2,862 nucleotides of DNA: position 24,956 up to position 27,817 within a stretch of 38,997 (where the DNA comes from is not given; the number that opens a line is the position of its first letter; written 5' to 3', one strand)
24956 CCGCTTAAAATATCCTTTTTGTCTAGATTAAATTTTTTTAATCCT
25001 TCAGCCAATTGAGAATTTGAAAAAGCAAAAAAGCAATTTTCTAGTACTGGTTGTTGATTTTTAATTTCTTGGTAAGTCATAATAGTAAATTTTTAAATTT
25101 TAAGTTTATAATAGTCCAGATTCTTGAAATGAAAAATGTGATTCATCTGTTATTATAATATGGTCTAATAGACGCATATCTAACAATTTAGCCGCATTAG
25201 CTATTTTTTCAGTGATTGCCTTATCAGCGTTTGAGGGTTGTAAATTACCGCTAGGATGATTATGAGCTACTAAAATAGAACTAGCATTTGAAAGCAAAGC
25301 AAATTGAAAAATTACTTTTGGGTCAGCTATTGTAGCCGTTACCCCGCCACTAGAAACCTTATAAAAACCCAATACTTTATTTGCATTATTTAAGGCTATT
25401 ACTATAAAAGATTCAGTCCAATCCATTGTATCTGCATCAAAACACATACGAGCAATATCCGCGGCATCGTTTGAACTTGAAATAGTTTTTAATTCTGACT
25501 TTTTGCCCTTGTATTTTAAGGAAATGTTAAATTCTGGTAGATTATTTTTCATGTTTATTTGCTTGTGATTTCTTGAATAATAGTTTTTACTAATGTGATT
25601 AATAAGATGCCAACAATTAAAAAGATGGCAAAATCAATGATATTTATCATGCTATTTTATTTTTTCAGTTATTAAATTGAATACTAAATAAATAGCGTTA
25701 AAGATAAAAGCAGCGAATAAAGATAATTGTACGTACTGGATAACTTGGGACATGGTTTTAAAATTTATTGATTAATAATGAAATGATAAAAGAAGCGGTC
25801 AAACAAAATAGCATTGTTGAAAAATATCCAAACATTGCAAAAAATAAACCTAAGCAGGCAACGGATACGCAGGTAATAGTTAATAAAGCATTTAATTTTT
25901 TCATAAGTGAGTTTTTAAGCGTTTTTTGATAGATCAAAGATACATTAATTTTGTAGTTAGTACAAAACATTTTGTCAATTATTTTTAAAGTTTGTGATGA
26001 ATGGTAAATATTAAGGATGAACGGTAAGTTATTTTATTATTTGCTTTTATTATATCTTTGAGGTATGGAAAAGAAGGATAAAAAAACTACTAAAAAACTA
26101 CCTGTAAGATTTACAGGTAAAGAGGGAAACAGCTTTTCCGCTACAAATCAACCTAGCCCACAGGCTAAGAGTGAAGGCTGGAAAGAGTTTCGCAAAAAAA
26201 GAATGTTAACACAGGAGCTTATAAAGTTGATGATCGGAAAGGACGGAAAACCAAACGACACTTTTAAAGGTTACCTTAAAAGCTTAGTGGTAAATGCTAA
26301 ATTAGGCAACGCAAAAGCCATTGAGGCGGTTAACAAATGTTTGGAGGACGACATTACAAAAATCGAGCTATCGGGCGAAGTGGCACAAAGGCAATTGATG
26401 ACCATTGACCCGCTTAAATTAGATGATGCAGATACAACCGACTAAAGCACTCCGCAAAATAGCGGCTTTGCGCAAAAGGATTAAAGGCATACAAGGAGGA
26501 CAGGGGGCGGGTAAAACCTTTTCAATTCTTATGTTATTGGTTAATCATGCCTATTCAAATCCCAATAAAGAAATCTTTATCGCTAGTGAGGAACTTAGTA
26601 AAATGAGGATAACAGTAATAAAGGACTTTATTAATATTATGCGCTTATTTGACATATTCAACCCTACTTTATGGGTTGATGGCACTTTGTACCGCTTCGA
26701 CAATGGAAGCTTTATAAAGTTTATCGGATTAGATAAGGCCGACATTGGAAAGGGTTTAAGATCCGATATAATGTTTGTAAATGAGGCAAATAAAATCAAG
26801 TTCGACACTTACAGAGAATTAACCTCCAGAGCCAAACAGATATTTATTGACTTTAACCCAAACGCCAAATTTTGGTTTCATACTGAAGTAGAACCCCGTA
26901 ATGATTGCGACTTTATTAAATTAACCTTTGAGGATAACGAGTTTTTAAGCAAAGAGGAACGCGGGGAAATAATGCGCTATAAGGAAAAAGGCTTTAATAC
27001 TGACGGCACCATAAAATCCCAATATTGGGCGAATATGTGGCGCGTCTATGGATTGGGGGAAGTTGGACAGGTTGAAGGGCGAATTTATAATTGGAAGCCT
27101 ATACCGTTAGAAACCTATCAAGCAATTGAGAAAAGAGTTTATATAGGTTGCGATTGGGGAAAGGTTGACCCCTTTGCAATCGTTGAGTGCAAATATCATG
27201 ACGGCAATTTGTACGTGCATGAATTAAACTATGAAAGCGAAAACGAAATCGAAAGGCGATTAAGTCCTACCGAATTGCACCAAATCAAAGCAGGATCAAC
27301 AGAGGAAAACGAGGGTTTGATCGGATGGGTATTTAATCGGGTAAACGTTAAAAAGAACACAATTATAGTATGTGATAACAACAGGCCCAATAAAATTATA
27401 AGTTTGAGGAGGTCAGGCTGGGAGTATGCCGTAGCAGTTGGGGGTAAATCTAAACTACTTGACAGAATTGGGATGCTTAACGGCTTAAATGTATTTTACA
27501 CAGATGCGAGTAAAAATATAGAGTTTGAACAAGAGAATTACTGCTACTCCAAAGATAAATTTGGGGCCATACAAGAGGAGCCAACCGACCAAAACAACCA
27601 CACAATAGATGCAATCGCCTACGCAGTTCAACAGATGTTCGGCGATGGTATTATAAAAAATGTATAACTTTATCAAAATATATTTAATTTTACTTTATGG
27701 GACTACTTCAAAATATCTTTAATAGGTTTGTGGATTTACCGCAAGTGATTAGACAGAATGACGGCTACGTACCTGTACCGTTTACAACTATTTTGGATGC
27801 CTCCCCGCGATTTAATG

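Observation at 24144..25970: Single minus-strand accessory island between the replication and packaging modules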

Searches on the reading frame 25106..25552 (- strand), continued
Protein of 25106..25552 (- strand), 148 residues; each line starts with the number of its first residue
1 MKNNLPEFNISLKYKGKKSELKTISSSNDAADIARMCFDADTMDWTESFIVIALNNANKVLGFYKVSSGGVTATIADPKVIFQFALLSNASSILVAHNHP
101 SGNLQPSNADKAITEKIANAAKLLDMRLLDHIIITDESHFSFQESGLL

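Call 64: find_encoding_contigs(protein=P0131, flank=6000, max_places=2)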
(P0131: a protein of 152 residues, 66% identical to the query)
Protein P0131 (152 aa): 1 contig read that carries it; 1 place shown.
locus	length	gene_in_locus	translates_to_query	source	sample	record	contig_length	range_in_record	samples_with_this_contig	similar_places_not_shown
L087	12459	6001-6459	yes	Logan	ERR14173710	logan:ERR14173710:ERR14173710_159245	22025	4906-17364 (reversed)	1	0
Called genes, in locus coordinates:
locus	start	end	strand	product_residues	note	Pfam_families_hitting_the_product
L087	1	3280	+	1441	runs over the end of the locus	-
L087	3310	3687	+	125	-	-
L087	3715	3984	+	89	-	-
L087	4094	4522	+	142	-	PF05105:Phage_holin_4_1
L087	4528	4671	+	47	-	-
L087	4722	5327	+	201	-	-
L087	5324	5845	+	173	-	-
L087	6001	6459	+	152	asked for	PF04002:RadC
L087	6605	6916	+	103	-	-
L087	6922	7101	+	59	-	-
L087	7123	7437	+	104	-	PF10902:WYL_2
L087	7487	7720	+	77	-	-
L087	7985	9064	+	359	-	PF17293:Arm-DNA-bind_5 (weak), PF13102:Phage_int_SAM_5, PF00589:Phage_integrase (weak)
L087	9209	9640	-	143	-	PF01381:HTH_3 (weak)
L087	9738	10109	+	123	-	-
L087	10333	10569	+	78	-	-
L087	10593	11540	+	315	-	PF03837:RecT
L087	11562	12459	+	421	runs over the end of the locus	-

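Call 83: search_protein_families(library=pfam, proteins=[L083:1040-1243:+, L086:2728-3036:+, L086:3521-3730:+, L086:3730-4032:+], max_evalue=0.01)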
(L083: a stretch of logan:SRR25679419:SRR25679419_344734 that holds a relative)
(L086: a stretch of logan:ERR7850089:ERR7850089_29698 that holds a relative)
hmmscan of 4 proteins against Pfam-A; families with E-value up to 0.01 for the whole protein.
L083:1040-1243:+ (67 aa): 0 families

L086:2728-3036:+ (102 aa): 0 families

L086:3521-3730:+ (69 aa): 0 families

L086:3730-4032:+ (100 aa): 0 families

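Call 92: search_dna_similar(query=window:25106-25552:-, collection=plasmids, mode=protein, max_rows=40, max_evalue=1e-8, rows=spread)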
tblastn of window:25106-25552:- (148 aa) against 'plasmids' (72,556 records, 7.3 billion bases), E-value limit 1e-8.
Records with a match: 2380; places in all: 2440; records where one place covers at least 80% of the query: 1212.
Best place of each record, by identity: <60% 2380.
By first word of the organism name: Klebsiella 987; Enterobacter 168; Salmonella 167; Escherichia 134; Enterococcus 103; Citrobacter 80; Bacillus 77; Vibrio 68; Pseudomonas 49; Aeromonas 37; and 162 more.
By predicted mobility (MOB-suite, as given by PLSDB): conjugative 1645; non-mobilizable 565; mobilizable 170.
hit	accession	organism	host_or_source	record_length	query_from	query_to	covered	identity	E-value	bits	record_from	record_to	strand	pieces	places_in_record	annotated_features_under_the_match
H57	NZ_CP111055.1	Chondrinema litorale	Seaweed,red alga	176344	3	148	99%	53.4%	4e-41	152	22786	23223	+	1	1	JAB domain-containing protein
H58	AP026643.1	Enterococcus faecium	Homo sapiens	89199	10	148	94%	39.7%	1e-23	102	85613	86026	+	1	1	hypothetical protein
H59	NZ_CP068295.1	Klebsiella pneumoniae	Homo sapiens,Plasmid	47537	1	148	100%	34.2%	6e-21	94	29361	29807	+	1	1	JAB domain-containing protein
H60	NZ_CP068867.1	Klebsiella pneumoniae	Homo sapiens,Plasmid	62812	1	148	100%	34.2%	7e-21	94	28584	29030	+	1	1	JAB domain-containing protein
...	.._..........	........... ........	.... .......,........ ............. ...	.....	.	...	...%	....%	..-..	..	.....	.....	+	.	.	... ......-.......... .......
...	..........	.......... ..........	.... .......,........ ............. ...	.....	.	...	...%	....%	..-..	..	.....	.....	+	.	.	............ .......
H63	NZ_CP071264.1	Escherichia coli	Pure culture,Outdoors environment of a ...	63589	1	148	100%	34.2%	7e-21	94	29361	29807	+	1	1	JAB domain-containing protein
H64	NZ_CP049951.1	Klebsiella pneumoniae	Felis catus,urine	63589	1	148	100%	34.2%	7e-21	94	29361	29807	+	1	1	JAB domain-containing protein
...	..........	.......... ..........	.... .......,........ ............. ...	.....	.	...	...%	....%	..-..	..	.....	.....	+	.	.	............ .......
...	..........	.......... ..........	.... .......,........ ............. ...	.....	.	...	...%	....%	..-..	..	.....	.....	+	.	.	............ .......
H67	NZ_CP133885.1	Klebsiella pneumoniae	Homo sapiens,blood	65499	1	148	100%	34.2%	7e-21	94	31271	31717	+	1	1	JAB domain-containing protein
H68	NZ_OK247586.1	Enterobacter cloacae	-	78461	1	148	100%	34.2%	7e-21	94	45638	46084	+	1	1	JAB domain-containing protein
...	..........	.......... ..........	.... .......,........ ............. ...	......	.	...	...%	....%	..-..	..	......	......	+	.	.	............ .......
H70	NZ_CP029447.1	Serratia marcescens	Homo sapiens,Peri-rectal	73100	1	148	100%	34.2%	7e-21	94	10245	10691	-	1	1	JAB domain-containing protein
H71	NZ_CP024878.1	Klebsiella pneumoniae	Homo sapiens,sputum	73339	1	148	100%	34.2%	1e-20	94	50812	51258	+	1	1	JAB domain-containing protein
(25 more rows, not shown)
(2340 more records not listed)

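Call 93: get_annotated_region(hit=H63, flank=5000)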
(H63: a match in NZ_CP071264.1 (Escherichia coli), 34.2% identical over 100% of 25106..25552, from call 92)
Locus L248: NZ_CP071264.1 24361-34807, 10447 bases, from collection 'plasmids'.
description: Escherichia coli strain MEI003 plasmid p1_pMV-OXA-48, complete sequence
organism: Escherichia coli (NCBI taxid 562)
taxonomy: Bacteria; Pseudomonadota; Gammaproteobacteria; Enterobacterales; Enterobacteriaceae; Escherichia; Escherichia coli
host: -; source: Pure culture,Outdoors environment of a veterinary clinic; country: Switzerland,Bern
typing (MOB-suite, as given by PLSDB): conjugative; replicon IncL/M; relaxase MOBP; mating-pair formation MPF_I
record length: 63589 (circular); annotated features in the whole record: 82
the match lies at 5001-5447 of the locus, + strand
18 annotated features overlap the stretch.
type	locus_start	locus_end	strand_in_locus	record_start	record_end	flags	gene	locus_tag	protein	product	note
CDS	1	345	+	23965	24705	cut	-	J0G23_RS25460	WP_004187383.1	tyrosine-type recombinase/integrase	GO:0015074 - DNA integration [Evidence IEA]; GO:0006310 - DNA recombination [Evidence IEA]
CDS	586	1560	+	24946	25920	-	-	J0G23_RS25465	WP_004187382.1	plasmid segregation protein ParM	GO:0030541 - plasmid partitioning [Evidence IEA]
CDS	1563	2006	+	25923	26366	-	-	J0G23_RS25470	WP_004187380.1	plasmid partitioning/stability family protein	-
CDS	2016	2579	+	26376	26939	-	-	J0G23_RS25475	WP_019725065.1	phospholipase D family protein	-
CDS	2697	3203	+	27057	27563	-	-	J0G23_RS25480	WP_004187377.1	hypothetical protein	-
CDS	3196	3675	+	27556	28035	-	-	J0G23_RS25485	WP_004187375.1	hypothetical protein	-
CDS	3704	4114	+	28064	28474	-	-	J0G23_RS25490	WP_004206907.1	hypothetical protein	-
CDS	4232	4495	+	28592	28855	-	-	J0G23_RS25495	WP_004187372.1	hypothetical protein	-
CDS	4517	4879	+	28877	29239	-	-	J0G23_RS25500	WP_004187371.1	DUF3085 domain-containing protein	-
CDS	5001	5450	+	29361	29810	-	-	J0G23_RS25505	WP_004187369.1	JAB domain-containing protein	-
CDS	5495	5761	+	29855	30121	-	-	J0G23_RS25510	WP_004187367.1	helix-turn-helix transcriptional regulator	-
CDS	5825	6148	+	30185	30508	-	-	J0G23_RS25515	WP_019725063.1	DGQHR domain-containing protein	-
CDS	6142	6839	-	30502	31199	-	-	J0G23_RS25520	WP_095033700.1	IS1-like element IS1B family transposase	GO:0006313 - DNA transposition [Evidence IEA]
CDS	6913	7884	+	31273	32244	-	-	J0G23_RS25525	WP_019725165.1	DGQHR domain-containing protein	-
CDS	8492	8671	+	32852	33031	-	-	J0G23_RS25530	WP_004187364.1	hypothetical protein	-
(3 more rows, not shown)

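Call 94: get_annotated_region(hit=H57, flank=5000)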
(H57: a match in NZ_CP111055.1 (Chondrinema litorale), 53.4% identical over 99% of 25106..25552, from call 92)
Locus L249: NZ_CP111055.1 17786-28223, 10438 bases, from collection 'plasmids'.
description: Chondrinema litorale strain WSW3-B12 plasmid unnamed13, complete sequence
organism: Chondrinema litorale (NCBI taxid 2994555)
taxonomy: Bacteria; Bacteroidota; Cytophagia; Cytophagales; Flammeovirgaceae; Chondrinema; Chondrinema litorale
host: -; source: Seaweed,red alga; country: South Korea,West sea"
typing (MOB-suite, as given by PLSDB): non-mobilizable
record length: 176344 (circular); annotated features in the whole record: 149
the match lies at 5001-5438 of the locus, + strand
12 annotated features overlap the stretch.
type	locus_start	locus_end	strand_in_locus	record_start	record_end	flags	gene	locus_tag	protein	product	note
CDS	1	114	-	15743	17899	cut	-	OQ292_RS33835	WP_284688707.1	pyrroloquinoline quinone-dependent dehydrogenase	-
CDS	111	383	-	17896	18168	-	-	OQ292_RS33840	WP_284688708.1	hypothetical protein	-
CDS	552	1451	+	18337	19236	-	-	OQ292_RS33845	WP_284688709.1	helix-turn-helix transcriptional regulator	GO:0006355 - regulation of DNA-templated transcription [Evidence IEA]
CDS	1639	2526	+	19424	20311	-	-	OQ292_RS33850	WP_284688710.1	helix-turn-helix transcriptional regulator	GO:0006355 - regulation of DNA-templated transcription [Evidence IEA]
CDS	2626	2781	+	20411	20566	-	-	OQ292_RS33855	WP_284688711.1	helix-turn-helix domain-containing protein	GO:0006355 - regulation of DNA-templated transcription [Evidence IEA]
CDS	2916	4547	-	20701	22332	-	-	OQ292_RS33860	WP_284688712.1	alpha/beta hydrolase-fold protein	-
CDS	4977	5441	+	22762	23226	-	-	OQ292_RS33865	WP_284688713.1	JAB domain-containing protein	-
CDS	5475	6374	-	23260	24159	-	-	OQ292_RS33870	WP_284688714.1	DUF4138 domain-containing protein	-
CDS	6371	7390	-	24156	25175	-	traM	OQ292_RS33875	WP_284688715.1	conjugative transposon protein TraM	-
CDS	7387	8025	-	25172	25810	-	-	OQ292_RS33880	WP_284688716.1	hypothetical protein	-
CDS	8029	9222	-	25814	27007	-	-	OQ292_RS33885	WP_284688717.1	hypothetical protein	-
CDS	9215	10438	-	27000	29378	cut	-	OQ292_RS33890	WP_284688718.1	DUF87 domain-containing protein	-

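Call 96: search_protein_families(library=pfam, proteins=[L248:4517-4879:+, L248:5001-5450:+, L248:5495-5761:+, L248:4232-4495:+, L248:3704-4114:+], max_evalue=0.01)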
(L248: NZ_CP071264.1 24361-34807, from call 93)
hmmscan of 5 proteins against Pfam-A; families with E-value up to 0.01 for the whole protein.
L248:4517-4879:+ (120 aa): 1 family
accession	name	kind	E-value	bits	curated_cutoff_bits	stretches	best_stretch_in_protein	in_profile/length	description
PF11284.13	DUF3085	-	6.3e-16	58.7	25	1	26-114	1-87/88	Protein of unknown function (DUF3085)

L248:5001-5450:+ (149 aa): 2 families
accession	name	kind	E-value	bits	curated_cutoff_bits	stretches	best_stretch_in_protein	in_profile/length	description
PF04002.20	RadC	-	1.6e-40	138.2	22.1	1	30-148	3-121/121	RadC-like JAB domain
PF14464.11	Prok-JAB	-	4e-05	23.9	25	1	32-119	3-94/114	Prokaryotic homologs of the JAB domain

L248:5495-5761:+ (88 aa): 5 families
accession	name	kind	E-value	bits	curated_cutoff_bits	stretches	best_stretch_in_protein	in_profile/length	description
PF01381.28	HTH_3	-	0.00021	21.7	23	1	41-70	8-37/55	Helix-turn-helix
PF13560.12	HTH_31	-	0.0011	19.7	27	1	42-78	14-51/64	Helix-turn-helix domain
PF13384.12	HTH_23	-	0.0049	17.1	24.6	1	42-64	17-39/50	Homeodomain-like domain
PF13542.12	HTH_Tnp_ISL3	-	0.005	16.7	27.4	1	34-64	18-48/51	Helix-turn-helix domain of transposase family ISL3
PF15943.11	YdaS_toxin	-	0.0063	16.8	30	0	44-69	10-35/65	Bacterial toxin YdaS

L248:4232-4495:+ (87 aa): 0 families

L248:3704-4114:+ (136 aa): 0 families

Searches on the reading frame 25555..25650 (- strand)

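Call 5: search_protein_families(library=pfam, proteins=[window:25555-25650:-], max_evalue=0.1)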
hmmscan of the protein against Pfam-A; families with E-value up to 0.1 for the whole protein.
window:25555-25650:- (31 aa): 3 families
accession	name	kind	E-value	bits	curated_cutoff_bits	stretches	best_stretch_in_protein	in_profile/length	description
PF05552.17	MS_channel_1st_1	-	0.0056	17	22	1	2-27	15-40/50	Mechanosensitive ion channel, conserved TM helix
PF13493.11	DUF4118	-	0.043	14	28.4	1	3-25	76-98/107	Domain of unknown function (DUF4118)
PF09919.14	DUF2149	-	0.063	14.1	27.1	1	2-30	5-33/92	Uncharacterized conserved protein (DUF2149)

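Call 6: search_protein_families(library=phrogs, proteins=[window:25555-25650:-], max_evalue=0.1)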
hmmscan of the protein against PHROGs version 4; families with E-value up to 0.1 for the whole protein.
window:25555-25650:- (31 aa): 0 families

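Call 8: search_protein_families(library=padloc, proteins=[window:25555-25650:-], max_evalue=0.1)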
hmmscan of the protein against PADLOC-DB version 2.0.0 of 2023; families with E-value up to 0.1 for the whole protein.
window:25555-25650:- (31 aa): 0 families

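Call 9: search_protein_families(library=ncbifam, proteins=[window:25555-25650:-], max_evalue=0.1)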
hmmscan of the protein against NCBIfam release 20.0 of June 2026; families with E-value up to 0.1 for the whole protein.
window:25555-25650:- (31 aa): 0 families

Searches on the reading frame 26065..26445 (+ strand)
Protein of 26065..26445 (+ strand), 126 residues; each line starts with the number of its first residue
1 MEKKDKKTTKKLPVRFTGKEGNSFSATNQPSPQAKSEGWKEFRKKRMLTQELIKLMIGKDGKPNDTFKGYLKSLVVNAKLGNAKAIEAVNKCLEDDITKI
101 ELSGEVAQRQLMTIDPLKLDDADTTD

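Call 5: search_protein_families(library=pfam, proteins=[window:26065-26445:+], max_evalue=0.1)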
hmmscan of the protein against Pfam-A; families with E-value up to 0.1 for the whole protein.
window:26065-26445:+ (126 aa): 0 families

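Call 6: search_protein_families(library=phrogs, proteins=[window:26065-26445:+], max_evalue=0.1)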
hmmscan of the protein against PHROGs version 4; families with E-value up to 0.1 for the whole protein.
window:26065-26445:+ (126 aa): 3 families
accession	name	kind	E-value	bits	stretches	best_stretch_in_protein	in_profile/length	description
phrog_21095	-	unknown function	0.0018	18.9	0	75-117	45-85/115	-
phrog_1933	-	unknown function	0.0056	17.5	1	2-41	2-41/71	-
phrog_35721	-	unknown function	0.073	14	1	19-94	44-122/155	-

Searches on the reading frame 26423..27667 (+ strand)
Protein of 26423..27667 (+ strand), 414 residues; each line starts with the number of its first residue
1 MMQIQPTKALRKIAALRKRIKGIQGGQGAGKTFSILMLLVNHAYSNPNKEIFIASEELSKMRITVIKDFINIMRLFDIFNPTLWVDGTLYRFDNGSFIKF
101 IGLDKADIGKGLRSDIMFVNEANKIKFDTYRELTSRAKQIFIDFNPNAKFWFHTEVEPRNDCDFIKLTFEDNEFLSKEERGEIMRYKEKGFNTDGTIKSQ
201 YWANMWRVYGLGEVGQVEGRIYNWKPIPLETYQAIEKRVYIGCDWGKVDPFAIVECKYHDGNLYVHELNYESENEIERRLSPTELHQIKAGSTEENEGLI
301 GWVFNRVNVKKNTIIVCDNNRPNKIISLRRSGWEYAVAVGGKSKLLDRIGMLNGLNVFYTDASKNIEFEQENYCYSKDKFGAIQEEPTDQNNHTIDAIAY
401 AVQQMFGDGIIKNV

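Call 12: find_related_loci(query=window:26423-27667:+, collection=viral_contigs, flank=10000)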
Query window:26423-27667:+ (414 aa) in viral_contigs; peptide patterns used: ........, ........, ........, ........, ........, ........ (x = any residue, [..] = any of these).
56 stretches matched a pattern; 55 encode a relative of the query (tblastn E <= 1e-3); 55 distinct loci.
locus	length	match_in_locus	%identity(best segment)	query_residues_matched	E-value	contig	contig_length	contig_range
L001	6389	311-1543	89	4-414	0e+0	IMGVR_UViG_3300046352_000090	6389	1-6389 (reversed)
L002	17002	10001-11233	89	4-414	0e+0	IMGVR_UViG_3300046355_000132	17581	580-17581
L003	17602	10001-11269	73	4-414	0e+0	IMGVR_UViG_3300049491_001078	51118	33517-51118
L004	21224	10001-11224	75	4-414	0e+0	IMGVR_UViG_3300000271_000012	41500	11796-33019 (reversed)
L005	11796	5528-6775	75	4-414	0e+0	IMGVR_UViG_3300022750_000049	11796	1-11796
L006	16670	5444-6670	74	3-414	0e+0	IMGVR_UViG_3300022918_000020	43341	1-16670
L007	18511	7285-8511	74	3-414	0e+0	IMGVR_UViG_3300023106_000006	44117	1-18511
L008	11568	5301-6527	74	3-414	0e+0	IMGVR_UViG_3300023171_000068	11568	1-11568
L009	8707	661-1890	72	2-414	0e+0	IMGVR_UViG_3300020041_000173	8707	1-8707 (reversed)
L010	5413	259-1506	72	4-414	0e+0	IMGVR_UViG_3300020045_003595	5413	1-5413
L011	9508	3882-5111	72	2-414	0e+0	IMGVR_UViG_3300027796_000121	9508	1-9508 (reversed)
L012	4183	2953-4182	71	2-414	0e+0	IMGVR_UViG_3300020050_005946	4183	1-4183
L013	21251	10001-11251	72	3-414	0e+0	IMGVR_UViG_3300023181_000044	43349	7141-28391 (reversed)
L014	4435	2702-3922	72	2-411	0e+0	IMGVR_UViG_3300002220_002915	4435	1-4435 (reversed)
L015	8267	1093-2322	71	2-414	0e+0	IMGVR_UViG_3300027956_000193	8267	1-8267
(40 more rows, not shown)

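Call 83: search_protein_families(library=pfam, proteins=[L002:8838-9470:-, L002:8581-8745:-, L002:8391-8591:-], max_evalue=0.01)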
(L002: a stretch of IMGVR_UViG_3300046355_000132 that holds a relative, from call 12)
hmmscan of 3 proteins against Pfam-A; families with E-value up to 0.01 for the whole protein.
L002:8838-9470:- (210 aa): 1 family
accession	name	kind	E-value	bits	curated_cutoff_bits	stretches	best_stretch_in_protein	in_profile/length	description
PF18840.6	LPD25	-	0.0018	19.3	27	1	129-198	18-88/97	Large polyvalent protein associated domain 25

L002:8581-8745:- (54 aa): 0 families

L002:8391-8591:- (66 aa): 3 families
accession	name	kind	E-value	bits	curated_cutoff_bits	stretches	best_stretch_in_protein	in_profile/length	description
PF12728.13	HTH_17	-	7.7e-05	23.3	27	1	12-48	1-37/51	Helix-turn-helix domain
PF13411.12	MerR_1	-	0.0037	17.8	21.6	1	13-40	1-28/69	MerR HTH family regulatory protein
PF00376.29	MerR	-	0.0053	17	28.2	0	16-38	3-25/38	MerR family regulatory protein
